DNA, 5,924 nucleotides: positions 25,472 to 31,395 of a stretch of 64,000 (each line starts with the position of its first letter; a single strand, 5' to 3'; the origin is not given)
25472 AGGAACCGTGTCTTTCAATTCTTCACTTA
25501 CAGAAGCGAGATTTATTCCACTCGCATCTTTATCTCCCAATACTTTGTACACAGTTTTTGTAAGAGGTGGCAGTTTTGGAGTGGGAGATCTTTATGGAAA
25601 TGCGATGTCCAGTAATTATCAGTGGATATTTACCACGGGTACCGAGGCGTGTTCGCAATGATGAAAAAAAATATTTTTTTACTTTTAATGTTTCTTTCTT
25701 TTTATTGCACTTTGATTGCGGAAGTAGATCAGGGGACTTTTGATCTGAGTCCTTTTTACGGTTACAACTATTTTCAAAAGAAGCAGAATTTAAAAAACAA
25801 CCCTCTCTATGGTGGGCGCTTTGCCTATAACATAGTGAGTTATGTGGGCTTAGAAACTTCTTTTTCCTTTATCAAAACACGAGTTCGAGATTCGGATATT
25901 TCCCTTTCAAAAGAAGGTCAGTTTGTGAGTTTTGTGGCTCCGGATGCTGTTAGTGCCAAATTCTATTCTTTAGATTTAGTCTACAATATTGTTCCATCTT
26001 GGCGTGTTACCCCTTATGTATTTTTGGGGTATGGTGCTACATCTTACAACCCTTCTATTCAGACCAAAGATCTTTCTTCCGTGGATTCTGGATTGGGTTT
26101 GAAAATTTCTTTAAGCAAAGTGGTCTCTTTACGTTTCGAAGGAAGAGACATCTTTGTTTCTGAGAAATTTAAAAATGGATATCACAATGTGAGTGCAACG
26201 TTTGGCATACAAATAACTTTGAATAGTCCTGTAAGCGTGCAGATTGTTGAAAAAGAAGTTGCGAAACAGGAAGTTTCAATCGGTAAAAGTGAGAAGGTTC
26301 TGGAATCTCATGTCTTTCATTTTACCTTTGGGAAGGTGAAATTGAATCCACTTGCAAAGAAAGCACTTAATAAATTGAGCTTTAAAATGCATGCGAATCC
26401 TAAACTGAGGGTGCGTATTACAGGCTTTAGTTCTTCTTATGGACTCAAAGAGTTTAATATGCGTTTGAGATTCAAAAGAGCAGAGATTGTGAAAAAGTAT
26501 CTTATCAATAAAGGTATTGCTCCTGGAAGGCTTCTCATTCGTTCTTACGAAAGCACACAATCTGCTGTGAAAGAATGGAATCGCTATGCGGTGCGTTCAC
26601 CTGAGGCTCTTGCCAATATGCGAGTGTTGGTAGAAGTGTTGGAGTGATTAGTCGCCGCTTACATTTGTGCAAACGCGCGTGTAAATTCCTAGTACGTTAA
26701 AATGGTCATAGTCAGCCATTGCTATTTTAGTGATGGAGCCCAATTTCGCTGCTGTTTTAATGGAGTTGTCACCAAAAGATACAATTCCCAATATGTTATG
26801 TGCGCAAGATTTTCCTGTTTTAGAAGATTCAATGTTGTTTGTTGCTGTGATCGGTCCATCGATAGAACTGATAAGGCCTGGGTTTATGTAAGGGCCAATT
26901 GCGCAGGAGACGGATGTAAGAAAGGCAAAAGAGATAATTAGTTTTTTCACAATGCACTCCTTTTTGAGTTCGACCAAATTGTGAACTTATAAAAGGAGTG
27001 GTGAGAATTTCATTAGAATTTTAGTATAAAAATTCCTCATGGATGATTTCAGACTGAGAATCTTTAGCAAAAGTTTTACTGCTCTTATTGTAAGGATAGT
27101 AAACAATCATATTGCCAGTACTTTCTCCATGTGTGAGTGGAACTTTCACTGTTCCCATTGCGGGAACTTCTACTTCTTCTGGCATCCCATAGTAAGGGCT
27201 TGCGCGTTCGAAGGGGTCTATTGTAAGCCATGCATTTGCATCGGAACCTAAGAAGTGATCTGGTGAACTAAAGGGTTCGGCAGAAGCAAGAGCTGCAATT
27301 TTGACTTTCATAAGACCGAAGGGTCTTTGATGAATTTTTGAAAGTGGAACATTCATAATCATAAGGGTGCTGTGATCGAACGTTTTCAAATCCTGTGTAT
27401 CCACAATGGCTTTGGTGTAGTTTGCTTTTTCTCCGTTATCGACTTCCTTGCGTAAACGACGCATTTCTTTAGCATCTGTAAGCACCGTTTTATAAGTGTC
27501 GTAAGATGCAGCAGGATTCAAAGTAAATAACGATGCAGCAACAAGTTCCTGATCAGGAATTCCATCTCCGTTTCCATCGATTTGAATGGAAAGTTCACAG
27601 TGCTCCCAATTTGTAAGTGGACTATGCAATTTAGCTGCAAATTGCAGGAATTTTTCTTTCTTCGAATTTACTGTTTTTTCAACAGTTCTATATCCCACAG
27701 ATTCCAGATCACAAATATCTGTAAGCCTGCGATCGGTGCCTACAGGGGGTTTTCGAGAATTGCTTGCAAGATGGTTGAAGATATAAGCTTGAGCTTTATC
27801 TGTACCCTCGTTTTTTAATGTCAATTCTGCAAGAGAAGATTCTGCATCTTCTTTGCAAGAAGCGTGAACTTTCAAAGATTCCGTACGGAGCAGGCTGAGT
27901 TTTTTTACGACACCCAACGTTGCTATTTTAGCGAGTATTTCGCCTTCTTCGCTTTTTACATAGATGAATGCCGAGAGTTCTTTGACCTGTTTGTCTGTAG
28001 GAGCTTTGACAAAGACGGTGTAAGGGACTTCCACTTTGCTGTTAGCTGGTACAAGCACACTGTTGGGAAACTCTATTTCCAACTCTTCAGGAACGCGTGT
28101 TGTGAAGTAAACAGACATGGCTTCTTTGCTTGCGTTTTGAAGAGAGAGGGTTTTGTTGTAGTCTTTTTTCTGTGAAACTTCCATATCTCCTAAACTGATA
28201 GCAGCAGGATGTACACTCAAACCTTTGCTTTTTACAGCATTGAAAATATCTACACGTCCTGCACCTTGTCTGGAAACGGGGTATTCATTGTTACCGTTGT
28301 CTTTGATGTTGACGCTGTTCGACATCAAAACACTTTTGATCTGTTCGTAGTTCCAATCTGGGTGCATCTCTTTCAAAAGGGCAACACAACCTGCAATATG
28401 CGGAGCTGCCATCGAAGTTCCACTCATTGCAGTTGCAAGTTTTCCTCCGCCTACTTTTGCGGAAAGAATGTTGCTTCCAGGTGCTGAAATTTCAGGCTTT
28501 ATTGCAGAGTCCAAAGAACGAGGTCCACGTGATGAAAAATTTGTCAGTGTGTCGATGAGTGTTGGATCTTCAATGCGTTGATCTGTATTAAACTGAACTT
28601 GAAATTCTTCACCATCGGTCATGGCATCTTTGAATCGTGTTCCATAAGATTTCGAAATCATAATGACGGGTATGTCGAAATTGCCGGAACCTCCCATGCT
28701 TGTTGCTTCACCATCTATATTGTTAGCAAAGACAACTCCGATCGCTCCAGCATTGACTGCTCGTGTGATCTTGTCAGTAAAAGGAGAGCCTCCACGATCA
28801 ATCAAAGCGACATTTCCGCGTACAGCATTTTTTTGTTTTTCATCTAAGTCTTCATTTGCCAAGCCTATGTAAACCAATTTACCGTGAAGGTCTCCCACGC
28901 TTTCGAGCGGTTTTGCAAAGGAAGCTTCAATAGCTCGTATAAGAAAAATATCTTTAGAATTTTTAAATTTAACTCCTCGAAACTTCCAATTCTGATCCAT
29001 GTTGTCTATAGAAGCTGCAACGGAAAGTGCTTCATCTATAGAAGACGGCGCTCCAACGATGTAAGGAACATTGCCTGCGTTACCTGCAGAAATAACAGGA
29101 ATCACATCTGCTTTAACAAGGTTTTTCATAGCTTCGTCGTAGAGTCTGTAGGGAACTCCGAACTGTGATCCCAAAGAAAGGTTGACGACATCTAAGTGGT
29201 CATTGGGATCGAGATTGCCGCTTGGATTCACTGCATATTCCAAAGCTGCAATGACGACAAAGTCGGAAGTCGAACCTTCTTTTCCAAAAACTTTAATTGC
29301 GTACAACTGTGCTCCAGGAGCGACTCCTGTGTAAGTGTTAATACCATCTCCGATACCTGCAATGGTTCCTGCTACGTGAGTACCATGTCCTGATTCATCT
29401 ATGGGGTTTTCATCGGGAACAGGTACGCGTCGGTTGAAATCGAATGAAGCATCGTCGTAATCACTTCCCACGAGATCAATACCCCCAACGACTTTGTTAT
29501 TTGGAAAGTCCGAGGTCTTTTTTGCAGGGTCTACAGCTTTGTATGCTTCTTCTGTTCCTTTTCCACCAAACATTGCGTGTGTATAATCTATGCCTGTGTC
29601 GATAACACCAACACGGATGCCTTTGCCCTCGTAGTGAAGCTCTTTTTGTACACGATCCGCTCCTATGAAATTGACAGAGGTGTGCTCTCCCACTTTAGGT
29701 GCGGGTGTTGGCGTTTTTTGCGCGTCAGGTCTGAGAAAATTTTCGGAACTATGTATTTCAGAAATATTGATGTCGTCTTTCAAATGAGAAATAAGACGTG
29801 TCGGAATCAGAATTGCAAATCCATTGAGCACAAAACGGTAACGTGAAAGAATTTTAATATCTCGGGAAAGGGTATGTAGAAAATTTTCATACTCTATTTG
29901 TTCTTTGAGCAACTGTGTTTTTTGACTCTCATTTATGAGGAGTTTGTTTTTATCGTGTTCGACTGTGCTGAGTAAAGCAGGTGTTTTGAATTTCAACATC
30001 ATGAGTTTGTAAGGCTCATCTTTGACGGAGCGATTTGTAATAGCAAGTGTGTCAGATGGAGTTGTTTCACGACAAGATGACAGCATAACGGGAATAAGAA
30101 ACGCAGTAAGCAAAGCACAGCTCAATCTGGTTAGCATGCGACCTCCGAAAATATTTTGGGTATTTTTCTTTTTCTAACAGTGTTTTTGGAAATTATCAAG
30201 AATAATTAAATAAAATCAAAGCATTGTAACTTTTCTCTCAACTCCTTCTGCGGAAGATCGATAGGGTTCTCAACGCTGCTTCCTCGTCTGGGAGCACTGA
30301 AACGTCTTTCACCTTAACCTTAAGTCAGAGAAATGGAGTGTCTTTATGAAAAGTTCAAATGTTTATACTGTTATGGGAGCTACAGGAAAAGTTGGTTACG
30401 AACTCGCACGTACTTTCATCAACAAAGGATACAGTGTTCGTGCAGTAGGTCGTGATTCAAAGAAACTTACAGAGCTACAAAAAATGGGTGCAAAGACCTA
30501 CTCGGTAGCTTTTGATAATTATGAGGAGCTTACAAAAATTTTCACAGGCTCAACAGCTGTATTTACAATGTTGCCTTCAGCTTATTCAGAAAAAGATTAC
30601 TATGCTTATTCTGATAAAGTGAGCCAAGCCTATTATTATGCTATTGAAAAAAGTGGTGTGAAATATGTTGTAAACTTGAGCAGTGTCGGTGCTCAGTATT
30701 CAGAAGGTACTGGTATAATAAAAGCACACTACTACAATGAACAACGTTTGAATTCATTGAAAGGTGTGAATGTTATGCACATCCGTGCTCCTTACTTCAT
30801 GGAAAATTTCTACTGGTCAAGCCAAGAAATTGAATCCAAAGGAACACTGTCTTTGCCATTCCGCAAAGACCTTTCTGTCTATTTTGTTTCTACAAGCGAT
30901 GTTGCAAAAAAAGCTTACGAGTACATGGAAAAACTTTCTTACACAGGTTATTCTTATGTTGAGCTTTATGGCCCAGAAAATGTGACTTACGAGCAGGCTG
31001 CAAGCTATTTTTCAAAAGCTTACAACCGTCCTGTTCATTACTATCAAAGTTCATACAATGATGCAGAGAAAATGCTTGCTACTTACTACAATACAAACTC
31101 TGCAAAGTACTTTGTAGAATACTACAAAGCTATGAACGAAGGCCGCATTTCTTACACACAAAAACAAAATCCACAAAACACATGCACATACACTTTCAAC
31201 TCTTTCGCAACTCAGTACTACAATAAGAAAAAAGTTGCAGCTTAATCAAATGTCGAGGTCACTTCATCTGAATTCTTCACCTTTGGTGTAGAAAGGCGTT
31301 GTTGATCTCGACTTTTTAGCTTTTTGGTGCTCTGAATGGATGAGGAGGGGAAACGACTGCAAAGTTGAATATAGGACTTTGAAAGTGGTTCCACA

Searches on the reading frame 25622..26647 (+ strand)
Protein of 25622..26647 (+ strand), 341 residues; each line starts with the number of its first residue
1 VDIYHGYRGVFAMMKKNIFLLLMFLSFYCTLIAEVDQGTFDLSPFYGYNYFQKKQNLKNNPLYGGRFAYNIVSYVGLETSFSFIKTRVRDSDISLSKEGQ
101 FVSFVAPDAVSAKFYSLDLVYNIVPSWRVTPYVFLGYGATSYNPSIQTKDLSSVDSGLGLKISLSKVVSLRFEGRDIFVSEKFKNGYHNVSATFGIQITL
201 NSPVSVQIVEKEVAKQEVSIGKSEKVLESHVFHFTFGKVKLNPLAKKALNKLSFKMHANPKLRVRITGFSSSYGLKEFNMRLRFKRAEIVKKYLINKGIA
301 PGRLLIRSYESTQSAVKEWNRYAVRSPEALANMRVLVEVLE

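Call 28: search_protein_families(library=pfam, proteins=[window:25622-26647:+], max_evalue=0.001)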
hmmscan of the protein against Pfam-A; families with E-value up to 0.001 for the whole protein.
window:25622-26647:+ (341 aa): 2 families
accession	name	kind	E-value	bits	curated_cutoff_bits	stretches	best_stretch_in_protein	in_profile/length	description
PF00691.25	OmpA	-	2e-12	47.7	27.2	1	234-317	2-87/98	OmpA family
PF13505.12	OMP_b-brl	-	4.2e-09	37.3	28.7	1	20-185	2-164/175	Outer membrane protein beta-barrel domain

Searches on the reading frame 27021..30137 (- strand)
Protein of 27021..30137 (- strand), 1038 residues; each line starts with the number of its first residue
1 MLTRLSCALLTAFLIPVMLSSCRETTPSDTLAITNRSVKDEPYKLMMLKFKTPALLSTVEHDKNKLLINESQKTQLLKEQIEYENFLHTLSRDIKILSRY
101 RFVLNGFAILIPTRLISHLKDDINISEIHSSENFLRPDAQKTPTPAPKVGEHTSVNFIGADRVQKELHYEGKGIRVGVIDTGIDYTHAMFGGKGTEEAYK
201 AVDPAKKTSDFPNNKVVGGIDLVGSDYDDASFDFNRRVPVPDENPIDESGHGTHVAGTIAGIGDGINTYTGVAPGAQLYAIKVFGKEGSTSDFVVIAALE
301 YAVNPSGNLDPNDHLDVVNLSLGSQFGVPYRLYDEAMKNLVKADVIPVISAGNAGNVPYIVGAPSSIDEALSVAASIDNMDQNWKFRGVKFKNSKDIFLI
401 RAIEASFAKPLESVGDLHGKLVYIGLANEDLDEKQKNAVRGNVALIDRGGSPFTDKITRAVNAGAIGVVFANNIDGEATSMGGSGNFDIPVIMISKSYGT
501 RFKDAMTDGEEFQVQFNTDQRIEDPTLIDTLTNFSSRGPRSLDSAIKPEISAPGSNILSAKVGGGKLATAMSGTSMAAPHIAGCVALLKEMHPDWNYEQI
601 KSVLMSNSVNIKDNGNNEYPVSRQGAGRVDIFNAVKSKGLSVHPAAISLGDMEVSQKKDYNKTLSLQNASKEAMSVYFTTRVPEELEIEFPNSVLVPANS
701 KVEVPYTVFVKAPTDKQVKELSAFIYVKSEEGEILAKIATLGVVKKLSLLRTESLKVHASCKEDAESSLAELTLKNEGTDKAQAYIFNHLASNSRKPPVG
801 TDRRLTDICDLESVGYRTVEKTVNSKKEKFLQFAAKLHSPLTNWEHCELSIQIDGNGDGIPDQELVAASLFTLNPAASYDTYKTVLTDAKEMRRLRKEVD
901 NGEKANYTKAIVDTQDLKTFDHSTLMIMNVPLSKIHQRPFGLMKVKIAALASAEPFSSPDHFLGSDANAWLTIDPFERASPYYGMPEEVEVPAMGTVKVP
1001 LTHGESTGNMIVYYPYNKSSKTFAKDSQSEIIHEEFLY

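Call 28: search_protein_families(library=pfam, proteins=[window:27021-30137:-], max_evalue=0.001)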
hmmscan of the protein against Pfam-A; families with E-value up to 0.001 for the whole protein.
window:27021-30137:- (1038 aa): 3 families
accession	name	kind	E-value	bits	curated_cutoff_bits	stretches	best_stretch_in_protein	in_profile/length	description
PF00082.27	Peptidase_S8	-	2.4e-54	185.1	21.8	1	171-627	1-288/288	Subtilase family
PF02225.27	PA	-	1.5e-14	54.3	23.9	1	419-500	3-93/95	PA domain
PF22076.2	Cep192_D6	-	0.00071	20.2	35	0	640-737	4-97/101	Cep192 domain 6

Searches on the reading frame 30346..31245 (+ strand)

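Call 28: search_protein_families(library=pfam, proteins=[window:30346-31245:+], max_evalue=0.001)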
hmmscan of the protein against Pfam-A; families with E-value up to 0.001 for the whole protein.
window:30346-31245:+ (299 aa): 4 families
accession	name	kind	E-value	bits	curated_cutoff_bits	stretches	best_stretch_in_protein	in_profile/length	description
PF05368.20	NmrA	-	1.7e-20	74.3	27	1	8-265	6-269/298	NmrA-like family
PF13460.12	NAD_binding_10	-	4.5e-13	49.9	27.2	1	11-119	1-104/184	NAD(P)H-binding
PF01370.27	Epimerase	-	4.4e-06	26.7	20.9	1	8-124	2-125/240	NAD dependent epimerase/dehydratase family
PF03446.21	NAD_binding_2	-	0.00016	22.2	21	1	13-87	7-74/161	NAD binding domain of 6-phosphogluconate dehydrogenase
